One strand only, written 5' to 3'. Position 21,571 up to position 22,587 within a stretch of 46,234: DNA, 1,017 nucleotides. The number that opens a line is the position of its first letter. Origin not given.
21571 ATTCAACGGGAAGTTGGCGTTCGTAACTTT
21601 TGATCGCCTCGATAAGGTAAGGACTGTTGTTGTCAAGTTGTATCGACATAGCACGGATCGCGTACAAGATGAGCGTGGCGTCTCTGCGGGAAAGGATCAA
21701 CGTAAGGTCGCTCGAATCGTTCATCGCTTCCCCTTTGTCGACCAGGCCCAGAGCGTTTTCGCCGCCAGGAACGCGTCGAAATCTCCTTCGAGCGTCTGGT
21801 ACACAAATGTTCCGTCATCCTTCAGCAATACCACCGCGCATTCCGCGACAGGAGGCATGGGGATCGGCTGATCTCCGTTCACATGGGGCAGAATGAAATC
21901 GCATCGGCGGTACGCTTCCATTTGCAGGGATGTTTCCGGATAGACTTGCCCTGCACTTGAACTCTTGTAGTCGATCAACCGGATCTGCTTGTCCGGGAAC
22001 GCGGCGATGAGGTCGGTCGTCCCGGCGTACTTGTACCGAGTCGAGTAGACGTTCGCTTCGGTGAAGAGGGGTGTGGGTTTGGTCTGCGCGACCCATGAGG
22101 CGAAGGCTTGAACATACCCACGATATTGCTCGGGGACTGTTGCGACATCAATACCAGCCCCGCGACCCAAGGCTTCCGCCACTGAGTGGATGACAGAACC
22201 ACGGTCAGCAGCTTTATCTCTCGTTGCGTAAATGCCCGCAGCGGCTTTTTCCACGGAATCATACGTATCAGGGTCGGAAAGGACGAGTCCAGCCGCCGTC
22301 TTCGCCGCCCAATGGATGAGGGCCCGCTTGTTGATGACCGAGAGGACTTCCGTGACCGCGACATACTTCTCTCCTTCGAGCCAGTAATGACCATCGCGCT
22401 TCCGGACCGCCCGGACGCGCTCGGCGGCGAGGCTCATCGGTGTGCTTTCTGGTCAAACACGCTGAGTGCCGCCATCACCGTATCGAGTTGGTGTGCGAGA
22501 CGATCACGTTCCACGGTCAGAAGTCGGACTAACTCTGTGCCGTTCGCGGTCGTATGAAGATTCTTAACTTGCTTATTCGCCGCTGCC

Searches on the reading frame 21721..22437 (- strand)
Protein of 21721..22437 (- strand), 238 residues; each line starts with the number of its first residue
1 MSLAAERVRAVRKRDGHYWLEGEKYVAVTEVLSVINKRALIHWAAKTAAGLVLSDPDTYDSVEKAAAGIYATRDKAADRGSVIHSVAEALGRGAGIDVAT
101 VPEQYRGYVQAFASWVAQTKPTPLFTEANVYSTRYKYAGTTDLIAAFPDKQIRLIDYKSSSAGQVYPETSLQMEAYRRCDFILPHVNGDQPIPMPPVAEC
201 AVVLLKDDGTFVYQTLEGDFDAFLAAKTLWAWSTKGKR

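Call 87: search_protein_families(library=pfam, proteins=[window:21721-22437:-], max_evalue=0.001)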
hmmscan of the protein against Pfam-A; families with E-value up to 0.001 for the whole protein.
window:21721-22437:- (238 aa): 1 family
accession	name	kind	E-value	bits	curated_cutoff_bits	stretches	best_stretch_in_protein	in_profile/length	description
PF12705.13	PDDEXK_1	-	2.7e-05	24.7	22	0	107-176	95-165/247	PD-(D/E)XK nuclease superfamily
